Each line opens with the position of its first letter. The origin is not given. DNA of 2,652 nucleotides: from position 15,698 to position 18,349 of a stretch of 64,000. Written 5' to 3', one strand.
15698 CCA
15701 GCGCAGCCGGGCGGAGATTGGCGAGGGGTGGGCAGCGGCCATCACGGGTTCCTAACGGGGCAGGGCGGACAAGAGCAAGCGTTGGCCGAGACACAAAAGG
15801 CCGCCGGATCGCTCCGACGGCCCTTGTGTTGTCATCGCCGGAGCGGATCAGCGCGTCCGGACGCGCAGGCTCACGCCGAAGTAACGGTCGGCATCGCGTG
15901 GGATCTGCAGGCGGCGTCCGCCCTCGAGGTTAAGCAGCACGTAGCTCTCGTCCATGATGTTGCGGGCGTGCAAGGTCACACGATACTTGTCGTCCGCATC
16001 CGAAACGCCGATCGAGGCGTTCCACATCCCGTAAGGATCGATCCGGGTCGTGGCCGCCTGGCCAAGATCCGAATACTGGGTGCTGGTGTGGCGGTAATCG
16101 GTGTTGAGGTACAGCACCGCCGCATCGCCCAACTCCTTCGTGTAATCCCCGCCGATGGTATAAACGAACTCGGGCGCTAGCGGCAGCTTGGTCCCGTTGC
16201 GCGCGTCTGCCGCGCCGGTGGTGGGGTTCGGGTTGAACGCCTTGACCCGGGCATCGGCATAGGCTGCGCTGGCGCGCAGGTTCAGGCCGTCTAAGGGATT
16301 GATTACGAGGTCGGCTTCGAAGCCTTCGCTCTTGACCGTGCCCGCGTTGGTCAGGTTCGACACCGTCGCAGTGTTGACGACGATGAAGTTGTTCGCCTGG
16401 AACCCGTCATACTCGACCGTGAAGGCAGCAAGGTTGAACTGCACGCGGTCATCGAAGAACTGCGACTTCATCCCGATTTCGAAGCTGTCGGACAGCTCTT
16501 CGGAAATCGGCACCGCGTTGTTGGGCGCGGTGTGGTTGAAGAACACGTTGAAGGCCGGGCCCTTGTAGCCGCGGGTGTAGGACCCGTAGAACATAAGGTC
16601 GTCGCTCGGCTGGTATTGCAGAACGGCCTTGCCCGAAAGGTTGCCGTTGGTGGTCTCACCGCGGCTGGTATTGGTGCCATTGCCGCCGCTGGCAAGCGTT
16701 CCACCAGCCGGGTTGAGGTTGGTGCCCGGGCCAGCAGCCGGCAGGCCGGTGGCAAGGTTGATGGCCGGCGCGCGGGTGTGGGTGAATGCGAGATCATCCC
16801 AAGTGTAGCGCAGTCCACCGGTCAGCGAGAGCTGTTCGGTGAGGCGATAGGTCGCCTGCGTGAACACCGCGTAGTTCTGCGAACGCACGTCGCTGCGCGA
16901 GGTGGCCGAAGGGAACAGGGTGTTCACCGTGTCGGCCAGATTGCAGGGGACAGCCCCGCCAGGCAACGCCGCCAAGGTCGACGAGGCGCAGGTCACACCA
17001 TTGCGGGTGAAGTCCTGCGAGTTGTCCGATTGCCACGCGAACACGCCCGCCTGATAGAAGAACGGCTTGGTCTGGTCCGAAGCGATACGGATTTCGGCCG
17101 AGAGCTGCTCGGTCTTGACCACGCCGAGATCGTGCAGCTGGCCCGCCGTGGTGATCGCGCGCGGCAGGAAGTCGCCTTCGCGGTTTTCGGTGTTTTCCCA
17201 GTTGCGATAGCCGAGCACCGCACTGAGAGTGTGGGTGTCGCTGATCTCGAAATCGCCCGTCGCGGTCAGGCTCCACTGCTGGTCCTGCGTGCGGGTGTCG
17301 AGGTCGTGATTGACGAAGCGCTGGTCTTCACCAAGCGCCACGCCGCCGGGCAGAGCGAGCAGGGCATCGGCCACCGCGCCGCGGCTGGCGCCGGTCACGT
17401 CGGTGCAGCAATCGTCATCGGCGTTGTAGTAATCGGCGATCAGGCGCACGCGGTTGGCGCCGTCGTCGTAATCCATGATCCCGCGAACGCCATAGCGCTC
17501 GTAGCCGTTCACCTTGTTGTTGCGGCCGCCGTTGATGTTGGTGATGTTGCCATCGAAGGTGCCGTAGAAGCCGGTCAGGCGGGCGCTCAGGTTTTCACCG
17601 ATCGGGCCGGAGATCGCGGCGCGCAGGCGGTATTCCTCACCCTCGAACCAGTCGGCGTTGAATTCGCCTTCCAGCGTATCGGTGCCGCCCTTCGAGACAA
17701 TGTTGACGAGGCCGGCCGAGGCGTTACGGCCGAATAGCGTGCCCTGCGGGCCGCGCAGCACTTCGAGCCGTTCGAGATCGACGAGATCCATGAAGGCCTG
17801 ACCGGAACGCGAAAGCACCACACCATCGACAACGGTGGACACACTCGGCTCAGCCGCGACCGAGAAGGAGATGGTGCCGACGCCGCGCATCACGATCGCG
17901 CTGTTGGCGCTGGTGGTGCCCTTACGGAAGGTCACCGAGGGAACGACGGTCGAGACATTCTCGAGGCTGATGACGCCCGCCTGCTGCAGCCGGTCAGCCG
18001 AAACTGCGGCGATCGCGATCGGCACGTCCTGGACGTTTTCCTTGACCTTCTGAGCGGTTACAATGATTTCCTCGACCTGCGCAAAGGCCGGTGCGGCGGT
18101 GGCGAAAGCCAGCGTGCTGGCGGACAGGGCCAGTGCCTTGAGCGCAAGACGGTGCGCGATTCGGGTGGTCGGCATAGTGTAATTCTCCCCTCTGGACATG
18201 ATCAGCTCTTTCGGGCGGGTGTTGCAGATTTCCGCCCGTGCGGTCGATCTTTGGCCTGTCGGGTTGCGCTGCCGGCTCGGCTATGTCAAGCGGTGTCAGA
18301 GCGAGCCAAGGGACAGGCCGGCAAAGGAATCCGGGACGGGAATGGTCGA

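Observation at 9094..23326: Self-contained sulfoquinovose(-glycerol) oxidative desulfonation island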

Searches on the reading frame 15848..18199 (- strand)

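Call 4: search_protein_families(library=pfam, proteins=[window:15848-18199:-])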
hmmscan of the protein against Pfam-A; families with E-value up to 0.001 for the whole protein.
window:15848-18199:- (783 aa): 3 families
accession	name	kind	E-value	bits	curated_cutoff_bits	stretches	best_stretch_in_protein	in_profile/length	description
PF00593.30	TonB_dep_Rec_b-barrel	-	7.2e-43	148.5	27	1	249-748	13-436/436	TonB dependent receptor-like, beta-barrel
PF07715.20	Plug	-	4.2e-17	63.1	23.9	1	56-163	2-106/107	TonB-dependent Receptor Plug Domain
PF14905.12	OMP_b-brl_3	-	0.0003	20.4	27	0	568-753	216-378/408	Outer membrane protein beta-barrel family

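Call 9: search_protein_families(library=ncbifam, proteins=[window:15848-18199:-], max_evalue=0.00001)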
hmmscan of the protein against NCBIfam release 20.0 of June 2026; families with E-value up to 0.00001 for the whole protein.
window:15848-18199:- (783 aa): 26 families (the best 25 are shown)
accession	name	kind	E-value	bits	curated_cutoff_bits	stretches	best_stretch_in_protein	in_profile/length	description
TIGR01783.1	TonB-siderophor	subfamily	4.3e-46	157.8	223.5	2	58-472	1-392/649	TonB-dependent siderophore receptor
TIGR01785.1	TonB-hemin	subfamily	2.6e-31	108.8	316.85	1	43-755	2-656/677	TonB-dependent heme/hemoglobin receptor family protein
TIGR01786.1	TonB-hemlactrns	subfamily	3.1e-23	82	323.75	2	323-754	347-687/719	TonB-dependent hemoglobin/transferrin/lactoferrin family receptor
TIGR01779.1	TonB-B12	equivalog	1.6e-18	66.6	599.7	2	27-222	13-206/614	TonB-dependent vitamin B12 receptor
NF010010.0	PRK13483.1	equivalog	2.5e-16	58.8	927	1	19-206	11-206/660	ligand-gated channel protein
NF053590.1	TonB_dep_TOL0244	equivalog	3.4e-16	59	645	1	41-266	9-232/604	TOL_0244 family TonB-dependent receptor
NF050067.1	TonBEntbctnRecCfrA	equivalog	3.9e-16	58.5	1200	1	25-198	9-192/698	TonB-dependent ferric enterobactin receptor CfrA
NF007478.2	PRK10064.1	equivalog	7.2e-16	57.6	745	1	23-183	12-171/663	catecholate siderophore receptor CirA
TIGR04056.1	OMP_RagA_SusC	subfamily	1.9e-15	56.3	368.25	2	41-173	77-207/981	SusC/RagA family TonB-linked outer membrane protein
NF010038.0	PRK13513.1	equivalog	5e-14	51.8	942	1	14-213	7-215/659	ligand-gated channel protein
NF010048.1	PRK13524.1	subfamily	3.2e-13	49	493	1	142-486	148-477/744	FepA family TonB-dependent siderophore receptor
NF007349.0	PRK09840.1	equivalog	3.9e-13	48.3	686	1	46-176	58-181/760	catecholate siderophore receptor Fiu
NF010651.0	PRK14050.1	equivalog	7.7e-12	44.1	884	1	34-175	54-191/730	TonB-dependent siderophore receptor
NF010650.0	PRK14049.1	equivalog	9.4e-12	43.9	904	1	51-218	74-238/729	ferrioxamine B receptor precursor protein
NF007465.0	PRK10044.1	equivalog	1.2e-11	43.6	803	1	37-174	57-191/726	ferrichrome porin FhuA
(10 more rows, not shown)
